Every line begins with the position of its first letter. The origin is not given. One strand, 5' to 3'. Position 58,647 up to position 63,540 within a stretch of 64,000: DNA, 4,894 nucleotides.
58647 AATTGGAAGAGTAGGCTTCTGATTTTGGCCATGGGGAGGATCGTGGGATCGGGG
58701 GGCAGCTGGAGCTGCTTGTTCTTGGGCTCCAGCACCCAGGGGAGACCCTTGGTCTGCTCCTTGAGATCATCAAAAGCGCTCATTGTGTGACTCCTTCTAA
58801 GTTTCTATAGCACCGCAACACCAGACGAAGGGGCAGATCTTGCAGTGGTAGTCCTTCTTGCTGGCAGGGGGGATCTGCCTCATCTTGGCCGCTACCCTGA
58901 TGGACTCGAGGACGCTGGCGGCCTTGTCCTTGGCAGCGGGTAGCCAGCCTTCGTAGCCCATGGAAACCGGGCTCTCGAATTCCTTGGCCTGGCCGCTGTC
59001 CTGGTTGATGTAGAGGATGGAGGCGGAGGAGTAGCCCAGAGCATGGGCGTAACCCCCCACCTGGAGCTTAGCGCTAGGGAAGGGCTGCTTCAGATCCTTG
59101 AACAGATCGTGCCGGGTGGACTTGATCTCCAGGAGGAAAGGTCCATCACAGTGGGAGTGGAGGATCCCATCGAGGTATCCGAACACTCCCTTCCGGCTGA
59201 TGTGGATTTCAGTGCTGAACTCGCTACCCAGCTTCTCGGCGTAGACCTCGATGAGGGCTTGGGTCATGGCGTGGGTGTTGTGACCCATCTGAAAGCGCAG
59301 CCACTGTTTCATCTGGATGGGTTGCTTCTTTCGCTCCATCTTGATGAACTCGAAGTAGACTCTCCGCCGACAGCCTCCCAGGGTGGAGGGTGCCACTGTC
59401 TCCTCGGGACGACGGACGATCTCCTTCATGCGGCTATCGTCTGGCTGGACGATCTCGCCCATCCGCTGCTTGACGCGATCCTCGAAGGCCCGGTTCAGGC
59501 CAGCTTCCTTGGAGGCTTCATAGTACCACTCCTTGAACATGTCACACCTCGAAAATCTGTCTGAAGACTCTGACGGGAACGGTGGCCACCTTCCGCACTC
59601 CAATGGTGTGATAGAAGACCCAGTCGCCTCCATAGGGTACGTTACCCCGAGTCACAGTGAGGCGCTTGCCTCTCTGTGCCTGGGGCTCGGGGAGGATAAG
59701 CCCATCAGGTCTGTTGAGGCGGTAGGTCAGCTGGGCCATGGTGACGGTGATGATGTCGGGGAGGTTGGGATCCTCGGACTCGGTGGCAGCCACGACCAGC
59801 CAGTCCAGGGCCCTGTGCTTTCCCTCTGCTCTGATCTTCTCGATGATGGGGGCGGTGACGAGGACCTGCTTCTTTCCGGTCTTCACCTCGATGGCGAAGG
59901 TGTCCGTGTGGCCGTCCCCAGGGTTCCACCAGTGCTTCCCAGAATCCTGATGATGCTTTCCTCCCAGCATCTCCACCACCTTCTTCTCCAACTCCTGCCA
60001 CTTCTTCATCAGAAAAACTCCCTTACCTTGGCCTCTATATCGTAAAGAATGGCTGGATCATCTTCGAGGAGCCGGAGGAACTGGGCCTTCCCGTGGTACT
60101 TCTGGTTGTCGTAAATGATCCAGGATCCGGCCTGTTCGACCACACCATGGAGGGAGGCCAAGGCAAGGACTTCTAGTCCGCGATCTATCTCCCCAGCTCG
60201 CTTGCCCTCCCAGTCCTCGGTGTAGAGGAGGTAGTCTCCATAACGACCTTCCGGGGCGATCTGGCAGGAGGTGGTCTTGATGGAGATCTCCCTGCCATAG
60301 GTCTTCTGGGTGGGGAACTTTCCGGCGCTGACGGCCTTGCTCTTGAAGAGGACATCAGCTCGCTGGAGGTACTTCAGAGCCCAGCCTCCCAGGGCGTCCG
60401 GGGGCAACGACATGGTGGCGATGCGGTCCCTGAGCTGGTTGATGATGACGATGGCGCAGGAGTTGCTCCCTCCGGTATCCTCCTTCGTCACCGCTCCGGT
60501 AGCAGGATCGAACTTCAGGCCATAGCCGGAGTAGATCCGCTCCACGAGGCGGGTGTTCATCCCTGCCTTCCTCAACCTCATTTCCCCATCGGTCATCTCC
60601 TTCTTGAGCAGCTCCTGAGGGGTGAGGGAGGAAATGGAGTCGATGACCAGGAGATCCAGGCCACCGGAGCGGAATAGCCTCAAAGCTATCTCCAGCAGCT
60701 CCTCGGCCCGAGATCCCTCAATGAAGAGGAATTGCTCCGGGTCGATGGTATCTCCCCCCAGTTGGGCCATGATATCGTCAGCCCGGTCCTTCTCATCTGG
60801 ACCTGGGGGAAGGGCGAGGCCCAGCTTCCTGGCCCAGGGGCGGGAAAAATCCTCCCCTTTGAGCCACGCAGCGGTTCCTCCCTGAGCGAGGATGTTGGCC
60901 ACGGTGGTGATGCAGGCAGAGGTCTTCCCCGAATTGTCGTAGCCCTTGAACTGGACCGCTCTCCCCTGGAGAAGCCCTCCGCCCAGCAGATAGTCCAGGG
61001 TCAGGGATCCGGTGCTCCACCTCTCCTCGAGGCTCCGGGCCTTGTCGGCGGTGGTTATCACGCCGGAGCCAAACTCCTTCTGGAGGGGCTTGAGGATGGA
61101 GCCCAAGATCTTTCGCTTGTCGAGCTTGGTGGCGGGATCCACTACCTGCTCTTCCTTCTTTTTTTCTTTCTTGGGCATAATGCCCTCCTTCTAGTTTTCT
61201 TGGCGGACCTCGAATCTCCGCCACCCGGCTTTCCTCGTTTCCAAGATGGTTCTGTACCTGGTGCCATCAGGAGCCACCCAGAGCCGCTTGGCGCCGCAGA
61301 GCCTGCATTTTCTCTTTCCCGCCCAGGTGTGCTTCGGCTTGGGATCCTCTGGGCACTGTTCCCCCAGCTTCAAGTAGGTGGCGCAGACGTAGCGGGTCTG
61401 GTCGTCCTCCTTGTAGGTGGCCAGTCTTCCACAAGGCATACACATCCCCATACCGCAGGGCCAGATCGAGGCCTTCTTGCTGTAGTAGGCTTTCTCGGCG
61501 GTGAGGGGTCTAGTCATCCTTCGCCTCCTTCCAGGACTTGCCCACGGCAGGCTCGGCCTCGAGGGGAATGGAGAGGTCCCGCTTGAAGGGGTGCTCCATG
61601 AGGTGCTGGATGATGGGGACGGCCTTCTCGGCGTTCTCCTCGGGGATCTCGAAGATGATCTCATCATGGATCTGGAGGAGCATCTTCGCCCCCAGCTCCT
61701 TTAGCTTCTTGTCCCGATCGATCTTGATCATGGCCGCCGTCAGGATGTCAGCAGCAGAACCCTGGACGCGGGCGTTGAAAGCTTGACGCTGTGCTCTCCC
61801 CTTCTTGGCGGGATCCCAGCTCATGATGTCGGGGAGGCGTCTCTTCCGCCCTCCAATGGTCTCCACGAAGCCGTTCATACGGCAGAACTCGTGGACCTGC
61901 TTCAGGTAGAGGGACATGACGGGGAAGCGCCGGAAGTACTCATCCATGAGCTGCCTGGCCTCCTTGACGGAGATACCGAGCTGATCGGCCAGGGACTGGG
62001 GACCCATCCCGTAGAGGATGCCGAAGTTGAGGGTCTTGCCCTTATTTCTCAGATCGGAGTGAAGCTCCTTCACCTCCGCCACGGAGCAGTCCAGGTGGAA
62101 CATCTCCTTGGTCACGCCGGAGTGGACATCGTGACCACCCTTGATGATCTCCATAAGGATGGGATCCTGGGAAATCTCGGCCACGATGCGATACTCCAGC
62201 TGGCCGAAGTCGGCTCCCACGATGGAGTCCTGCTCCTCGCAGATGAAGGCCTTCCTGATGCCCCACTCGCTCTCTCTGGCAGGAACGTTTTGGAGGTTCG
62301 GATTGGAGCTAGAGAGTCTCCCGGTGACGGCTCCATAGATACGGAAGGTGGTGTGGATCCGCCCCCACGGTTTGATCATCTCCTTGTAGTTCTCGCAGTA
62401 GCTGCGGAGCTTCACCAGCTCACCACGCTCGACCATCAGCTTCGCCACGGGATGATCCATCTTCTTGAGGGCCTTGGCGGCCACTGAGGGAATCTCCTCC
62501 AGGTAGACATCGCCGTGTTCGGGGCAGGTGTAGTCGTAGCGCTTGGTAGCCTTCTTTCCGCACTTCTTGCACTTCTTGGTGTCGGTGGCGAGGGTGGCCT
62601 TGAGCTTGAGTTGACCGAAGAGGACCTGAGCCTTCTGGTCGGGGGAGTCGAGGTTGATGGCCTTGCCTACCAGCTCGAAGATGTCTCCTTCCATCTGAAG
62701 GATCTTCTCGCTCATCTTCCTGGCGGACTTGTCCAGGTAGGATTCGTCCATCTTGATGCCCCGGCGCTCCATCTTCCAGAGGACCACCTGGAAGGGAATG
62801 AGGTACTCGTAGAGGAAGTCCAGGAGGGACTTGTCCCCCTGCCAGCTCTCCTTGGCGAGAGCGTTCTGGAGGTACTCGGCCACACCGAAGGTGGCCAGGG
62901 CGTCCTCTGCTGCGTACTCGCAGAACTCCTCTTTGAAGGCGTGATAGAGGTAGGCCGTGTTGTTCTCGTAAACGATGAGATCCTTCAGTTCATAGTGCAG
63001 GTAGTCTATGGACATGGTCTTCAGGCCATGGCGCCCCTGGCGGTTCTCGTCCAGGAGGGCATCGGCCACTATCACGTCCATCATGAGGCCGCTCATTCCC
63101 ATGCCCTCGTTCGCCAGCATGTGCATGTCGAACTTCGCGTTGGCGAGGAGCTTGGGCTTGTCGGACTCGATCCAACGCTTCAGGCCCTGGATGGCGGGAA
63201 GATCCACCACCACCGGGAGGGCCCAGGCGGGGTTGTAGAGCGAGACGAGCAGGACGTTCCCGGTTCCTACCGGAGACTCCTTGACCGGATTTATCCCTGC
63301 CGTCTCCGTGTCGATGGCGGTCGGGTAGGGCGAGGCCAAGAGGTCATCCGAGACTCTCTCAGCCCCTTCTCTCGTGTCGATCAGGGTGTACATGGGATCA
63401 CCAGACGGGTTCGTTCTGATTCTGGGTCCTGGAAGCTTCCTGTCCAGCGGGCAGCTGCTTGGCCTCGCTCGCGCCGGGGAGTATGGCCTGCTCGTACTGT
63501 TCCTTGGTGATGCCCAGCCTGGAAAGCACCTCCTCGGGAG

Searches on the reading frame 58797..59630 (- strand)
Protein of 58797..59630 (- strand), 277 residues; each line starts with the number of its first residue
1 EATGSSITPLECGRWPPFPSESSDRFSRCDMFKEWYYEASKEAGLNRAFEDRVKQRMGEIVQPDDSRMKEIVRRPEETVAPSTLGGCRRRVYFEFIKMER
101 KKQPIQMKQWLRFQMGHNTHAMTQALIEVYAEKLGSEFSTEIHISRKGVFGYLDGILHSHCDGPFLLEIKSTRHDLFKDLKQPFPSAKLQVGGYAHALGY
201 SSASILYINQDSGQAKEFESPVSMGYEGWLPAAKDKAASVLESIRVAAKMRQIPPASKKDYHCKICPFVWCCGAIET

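Call 95: search_protein_families(library=pfam, proteins=[window:58797-59630:-], max_evalue=0.001)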
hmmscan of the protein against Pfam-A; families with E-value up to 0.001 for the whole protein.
window:58797-59630:- (277 aa): 1 family
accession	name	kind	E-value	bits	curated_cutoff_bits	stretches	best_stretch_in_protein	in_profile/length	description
PF12705.13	PDDEXK_1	-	0.00043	20.7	22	1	109-272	83-246/247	PD-(D/E)XK nuclease superfamily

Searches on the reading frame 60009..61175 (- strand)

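Call 95: search_protein_families(library=pfam, proteins=[window:60009-61175:-], max_evalue=0.001)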
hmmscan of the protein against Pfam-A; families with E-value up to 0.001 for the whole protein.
window:60009-61175:- (388 aa): 2 families
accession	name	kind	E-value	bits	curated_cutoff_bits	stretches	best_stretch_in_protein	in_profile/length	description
PF00154.27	RecA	-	1.3e-26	94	27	2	144-308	102-246/262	recA bacterial DNA recombination protein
PF21096.2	RecA_C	-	2.3e-06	28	27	1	335-386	2-54/57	RecA C-terminal domain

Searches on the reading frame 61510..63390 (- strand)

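Call 95: search_protein_families(library=pfam, proteins=[window:61510-63390:-], max_evalue=0.001)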
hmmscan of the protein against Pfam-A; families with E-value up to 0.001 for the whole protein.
window:61510-63390:- (626 aa): 2 families
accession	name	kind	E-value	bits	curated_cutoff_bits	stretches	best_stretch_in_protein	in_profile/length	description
PF00476.26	DNA_pol_A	-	6.4e-107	358.2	34.3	1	217-622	2-381/381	DNA polymerase family A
PF01612.26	DNA_pol_A_exo1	-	6.2e-19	68.9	23.6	1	1-178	1-172/173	3'-5' exonuclease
